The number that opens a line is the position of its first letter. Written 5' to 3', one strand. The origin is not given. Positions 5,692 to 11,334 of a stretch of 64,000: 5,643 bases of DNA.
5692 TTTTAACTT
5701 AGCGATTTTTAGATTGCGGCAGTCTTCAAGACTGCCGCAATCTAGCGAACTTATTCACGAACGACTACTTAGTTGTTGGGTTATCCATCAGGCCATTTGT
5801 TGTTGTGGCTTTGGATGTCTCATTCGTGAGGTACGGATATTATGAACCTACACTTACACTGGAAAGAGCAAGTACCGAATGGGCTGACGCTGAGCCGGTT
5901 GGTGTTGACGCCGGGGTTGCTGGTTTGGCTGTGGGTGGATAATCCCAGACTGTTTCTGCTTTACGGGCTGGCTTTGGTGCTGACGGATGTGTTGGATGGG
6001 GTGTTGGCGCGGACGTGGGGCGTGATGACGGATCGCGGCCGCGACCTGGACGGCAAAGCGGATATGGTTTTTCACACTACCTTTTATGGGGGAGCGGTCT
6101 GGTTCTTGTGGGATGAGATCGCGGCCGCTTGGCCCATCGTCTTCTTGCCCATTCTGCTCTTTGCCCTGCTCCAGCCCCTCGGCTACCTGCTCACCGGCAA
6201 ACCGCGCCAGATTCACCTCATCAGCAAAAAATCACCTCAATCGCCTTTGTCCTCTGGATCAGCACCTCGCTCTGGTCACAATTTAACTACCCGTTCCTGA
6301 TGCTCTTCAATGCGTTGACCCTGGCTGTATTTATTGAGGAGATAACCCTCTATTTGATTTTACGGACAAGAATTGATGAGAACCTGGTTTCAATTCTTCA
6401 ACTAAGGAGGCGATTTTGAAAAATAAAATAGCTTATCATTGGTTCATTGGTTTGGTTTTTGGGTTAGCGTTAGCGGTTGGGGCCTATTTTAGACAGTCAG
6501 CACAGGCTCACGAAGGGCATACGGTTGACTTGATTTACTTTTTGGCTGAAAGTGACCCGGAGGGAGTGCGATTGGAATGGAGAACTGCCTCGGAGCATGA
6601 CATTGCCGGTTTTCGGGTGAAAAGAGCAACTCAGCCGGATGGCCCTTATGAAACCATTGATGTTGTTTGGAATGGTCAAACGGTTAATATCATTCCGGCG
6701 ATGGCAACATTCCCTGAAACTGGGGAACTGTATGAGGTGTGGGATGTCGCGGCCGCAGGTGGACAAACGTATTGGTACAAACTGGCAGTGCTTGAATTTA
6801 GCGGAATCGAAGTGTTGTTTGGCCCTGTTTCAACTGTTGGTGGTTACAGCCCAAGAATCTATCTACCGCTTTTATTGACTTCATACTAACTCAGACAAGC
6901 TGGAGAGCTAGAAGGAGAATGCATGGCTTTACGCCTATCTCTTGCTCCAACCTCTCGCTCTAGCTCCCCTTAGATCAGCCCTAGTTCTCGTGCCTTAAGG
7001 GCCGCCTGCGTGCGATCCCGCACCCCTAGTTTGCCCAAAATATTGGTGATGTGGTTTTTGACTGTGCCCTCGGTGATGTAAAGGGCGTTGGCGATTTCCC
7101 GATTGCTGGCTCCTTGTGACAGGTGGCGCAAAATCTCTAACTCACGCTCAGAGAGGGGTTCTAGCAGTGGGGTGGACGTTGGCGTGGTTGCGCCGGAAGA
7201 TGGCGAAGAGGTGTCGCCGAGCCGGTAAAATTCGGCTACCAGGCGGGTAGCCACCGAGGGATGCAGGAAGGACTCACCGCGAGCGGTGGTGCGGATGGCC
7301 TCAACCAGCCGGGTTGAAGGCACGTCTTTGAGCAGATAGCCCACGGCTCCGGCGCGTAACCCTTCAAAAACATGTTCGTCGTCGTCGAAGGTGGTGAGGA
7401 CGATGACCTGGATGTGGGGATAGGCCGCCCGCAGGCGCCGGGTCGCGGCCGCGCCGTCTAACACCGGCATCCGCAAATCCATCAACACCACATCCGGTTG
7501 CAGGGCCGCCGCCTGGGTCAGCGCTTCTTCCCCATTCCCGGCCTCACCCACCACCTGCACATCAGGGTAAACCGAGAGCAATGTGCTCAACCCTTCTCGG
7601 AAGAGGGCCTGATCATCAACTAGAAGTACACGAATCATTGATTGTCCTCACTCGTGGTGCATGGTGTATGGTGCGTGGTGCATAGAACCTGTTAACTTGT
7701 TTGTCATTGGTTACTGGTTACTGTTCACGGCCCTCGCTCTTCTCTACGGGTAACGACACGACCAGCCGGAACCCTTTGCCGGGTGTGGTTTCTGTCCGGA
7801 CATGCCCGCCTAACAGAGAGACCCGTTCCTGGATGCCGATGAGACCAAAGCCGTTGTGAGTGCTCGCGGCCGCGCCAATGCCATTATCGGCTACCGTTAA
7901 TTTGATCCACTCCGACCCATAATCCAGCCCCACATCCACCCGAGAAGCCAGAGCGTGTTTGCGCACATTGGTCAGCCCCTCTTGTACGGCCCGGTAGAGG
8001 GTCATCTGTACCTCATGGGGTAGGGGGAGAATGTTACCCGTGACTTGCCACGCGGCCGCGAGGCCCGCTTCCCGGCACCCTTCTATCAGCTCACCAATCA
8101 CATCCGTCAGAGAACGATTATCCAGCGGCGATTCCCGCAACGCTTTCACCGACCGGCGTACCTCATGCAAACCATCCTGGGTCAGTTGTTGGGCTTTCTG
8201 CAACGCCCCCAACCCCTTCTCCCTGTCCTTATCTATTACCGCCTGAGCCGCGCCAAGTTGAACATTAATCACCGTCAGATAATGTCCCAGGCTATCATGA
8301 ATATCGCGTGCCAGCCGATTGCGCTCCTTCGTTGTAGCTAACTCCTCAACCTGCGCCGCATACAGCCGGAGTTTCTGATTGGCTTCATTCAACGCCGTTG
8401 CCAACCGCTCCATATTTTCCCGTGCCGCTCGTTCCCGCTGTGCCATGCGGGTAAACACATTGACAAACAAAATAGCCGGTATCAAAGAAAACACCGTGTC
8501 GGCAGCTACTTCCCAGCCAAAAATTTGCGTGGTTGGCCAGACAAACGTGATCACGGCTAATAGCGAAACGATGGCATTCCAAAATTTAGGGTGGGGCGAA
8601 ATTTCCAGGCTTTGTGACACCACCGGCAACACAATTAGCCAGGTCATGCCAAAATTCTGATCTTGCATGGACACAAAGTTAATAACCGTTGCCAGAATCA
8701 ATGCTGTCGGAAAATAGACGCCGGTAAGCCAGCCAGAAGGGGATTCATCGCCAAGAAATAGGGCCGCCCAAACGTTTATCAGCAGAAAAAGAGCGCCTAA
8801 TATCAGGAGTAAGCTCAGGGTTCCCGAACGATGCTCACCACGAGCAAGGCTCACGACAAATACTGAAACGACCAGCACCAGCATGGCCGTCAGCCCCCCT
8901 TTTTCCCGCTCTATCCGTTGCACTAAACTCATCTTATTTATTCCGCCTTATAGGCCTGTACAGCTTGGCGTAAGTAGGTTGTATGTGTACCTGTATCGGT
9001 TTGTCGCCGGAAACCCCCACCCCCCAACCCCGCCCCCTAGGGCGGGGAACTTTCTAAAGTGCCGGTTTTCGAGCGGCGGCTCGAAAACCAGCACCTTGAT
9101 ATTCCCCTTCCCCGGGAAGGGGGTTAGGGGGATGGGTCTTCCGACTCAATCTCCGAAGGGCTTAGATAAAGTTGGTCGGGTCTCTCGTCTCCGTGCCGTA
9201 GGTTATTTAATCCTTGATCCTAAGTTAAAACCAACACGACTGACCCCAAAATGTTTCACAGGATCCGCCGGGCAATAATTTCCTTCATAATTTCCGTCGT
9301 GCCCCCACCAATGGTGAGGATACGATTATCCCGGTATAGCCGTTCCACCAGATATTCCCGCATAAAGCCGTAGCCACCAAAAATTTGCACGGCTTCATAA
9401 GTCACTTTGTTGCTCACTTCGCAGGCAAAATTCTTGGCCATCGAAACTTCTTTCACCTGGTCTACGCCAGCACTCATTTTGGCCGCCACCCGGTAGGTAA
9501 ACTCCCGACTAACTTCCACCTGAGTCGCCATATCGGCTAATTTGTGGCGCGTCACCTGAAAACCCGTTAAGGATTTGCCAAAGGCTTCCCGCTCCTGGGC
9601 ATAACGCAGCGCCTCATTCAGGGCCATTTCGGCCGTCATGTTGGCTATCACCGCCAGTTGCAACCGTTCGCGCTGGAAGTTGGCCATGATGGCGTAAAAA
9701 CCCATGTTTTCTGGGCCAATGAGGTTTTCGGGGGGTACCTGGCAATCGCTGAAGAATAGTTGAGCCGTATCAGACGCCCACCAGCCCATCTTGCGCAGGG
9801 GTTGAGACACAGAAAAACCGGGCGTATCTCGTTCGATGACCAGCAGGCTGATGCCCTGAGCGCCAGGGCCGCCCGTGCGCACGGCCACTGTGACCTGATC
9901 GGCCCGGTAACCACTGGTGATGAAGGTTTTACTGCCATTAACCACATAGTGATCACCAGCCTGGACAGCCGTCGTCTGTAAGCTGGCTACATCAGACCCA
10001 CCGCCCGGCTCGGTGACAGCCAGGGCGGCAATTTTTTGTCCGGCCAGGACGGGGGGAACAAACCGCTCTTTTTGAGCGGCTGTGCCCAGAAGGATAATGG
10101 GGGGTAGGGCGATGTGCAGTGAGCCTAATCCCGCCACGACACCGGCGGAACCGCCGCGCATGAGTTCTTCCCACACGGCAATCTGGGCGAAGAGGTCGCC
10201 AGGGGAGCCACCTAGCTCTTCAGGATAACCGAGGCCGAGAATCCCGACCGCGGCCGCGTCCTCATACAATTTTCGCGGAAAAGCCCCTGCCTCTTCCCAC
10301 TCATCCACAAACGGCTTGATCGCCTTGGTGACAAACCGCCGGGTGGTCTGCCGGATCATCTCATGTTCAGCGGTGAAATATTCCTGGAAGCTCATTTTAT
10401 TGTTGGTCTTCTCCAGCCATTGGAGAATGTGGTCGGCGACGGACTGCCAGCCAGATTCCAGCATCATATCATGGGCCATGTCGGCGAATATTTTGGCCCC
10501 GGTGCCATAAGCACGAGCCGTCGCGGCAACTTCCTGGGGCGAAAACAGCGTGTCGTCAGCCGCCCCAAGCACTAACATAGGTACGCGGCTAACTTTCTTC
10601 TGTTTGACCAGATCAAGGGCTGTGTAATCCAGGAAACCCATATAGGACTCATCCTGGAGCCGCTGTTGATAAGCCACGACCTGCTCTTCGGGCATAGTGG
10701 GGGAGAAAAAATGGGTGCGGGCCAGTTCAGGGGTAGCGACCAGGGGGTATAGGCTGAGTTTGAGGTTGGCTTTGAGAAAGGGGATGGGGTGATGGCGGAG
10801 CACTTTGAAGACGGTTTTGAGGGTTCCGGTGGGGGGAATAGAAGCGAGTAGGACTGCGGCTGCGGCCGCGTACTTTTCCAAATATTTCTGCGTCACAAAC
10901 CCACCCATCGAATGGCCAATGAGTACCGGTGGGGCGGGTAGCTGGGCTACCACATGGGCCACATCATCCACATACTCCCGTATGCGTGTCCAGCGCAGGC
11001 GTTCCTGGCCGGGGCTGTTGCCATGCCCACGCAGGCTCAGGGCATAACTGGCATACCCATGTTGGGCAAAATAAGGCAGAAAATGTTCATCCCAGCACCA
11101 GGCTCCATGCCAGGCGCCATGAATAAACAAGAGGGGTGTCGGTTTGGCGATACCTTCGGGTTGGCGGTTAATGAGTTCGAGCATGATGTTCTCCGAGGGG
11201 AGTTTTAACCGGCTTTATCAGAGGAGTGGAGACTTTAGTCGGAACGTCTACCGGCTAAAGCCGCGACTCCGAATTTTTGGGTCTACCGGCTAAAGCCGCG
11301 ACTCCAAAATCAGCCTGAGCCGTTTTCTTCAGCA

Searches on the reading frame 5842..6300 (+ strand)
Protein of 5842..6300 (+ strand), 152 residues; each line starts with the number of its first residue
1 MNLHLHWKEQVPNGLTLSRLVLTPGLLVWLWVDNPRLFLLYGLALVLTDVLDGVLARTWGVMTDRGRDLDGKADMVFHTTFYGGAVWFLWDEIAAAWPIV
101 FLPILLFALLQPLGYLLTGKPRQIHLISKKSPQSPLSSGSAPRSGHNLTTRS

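Call 56: search_protein_families(library=pfam, proteins=[window:5842-6300:+], max_evalue=0.00001)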
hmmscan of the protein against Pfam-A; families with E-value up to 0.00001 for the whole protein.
window:5842-6300:+ (152 aa): 1 family
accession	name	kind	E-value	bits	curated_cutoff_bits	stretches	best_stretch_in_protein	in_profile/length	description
PF01066.26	CDP-OH_P_transf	-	1.7e-11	45.2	22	1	11-99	3-88/152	CDP-alcohol phosphatidyltransferase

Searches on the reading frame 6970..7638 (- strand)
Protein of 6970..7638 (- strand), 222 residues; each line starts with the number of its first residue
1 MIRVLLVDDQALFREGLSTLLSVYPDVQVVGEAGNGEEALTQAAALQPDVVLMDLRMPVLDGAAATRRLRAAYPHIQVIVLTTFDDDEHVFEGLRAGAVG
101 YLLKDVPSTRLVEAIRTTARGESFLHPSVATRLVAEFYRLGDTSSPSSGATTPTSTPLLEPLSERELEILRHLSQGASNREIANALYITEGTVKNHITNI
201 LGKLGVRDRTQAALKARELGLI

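Call 56: search_protein_families(library=pfam, proteins=[window:6970-7638:-], max_evalue=0.00001)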
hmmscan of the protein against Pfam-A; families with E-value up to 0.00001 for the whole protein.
window:6970-7638:- (222 aa): 2 families
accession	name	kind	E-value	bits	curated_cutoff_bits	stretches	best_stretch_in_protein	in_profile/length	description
PF00072.30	Response_reg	-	4.5e-28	98.1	30.2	1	4-116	1-111/111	Response regulator receiver domain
PF00196.25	GerE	-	1e-19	70.3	23.5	1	161-215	2-56/57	Bacterial regulatory proteins, luxR family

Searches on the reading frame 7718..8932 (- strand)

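Call 56: search_protein_families(library=pfam, proteins=[window:7718-8932:-], max_evalue=0.00001)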
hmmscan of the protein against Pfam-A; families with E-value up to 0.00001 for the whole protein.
window:7718-8932:- (404 aa): 2 families
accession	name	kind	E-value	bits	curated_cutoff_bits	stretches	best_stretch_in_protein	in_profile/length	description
PF07730.19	HisKA_3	-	5.7e-21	75.3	24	1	203-269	1-67/68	Histidine kinase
PF02518.31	HATPase_c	-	2.2e-11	44.6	26.4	1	309-397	3-110/111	Histidine kinase-, DNA gyrase B-, and HSP90-like ATPase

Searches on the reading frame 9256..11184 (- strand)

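Call 11: search_protein_families(library=ncbifam, proteins=[window:9256-11184:-], max_evalue=0.00001)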
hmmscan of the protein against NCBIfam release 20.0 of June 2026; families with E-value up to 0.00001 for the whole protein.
window:9256-11184:- (642 aa): 26 families (the best 25 are shown)
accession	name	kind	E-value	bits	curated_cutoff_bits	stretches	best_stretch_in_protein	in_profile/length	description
NF042972.1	AcrlCoAredClosAcrC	equivalog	8e-100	334.1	640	1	269-642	4-377/378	acryloyl-CoA reductase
NF058590.1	AcCoDHFadEBacil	equivalog_domain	3.3e-79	267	600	1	261-640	12-409/586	acyl-CoA dehydrogenase FadE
NF043006.1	CyhCrbnylCoADH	equivalog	2.7e-74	250.4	650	1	273-641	7-375/380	cyclohexane-1-carbonyl-CoA dehydrogenase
NF045552.1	GlutCoADH_Des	equivalog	7.4e-73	246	470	1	270-639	5-377/387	glutaryl-CoA dehydrogenase Acd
NF008997.0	PRK12341.1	equivalog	3.9e-71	240.1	537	1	270-642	5-377/382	acyl-CoA dehydrogenase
NF042439.1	SulpropCoADesulf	equivalog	1.5e-64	218.1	600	1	279-642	2-371/379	3-sulfinopropanoyl-CoA desulfinase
NF045652.1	ProlPCPDhRedW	equivalog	5.4e-61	206.5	650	1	274-640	4-372/376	L-prolyl-[peptidyl-carrier protein] dehydrogenase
TIGR03207.1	cyc_hxne_CoA_dh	equivalog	1.3e-55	188.7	575.35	1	274-640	5-370/372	cyclohexanecarboxyl-CoA dehydrogenase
NF053553.1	prodigi_MBC_PigA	equivalog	4.6e-55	187.3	500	1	270-641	5-379/381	prodigiosin MBC biosynthesis dehydrogenase PigA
NF002885.1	PRK03354.1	equivalog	1.4e-53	182.3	540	1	270-639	5-371/378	crotonobetainyl-CoA dehydrogenase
NF052270.1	Staph_DH_FadE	equivalog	2.6e-33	115.3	600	1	267-641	18-393/400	acyl-CoA dehydrogenase FadE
NF037942.1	ac_ACP_DH_MbtN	equivalog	3.1e-31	108.5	700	1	283-638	11-362/376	mycobactin biosynthesis acyl-ACP dehydrogenase MbtN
NF049984.1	Rv1679_FadE16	equivalog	1.1e-26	94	600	1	294-638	17-362/371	Rv1679 family acyl-CoA dehydrogenase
TIGR03204.1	pimC_large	equivalog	1.7e-25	89.8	623.85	1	345-568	83-303/395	pimeloyl-CoA dehydrogenase large subunit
TIGR03203.1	pimD_small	equivalog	3.4e-24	85.7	652.7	1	297-618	33-353/378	pimeloyl-CoA dehydrogenase small subunit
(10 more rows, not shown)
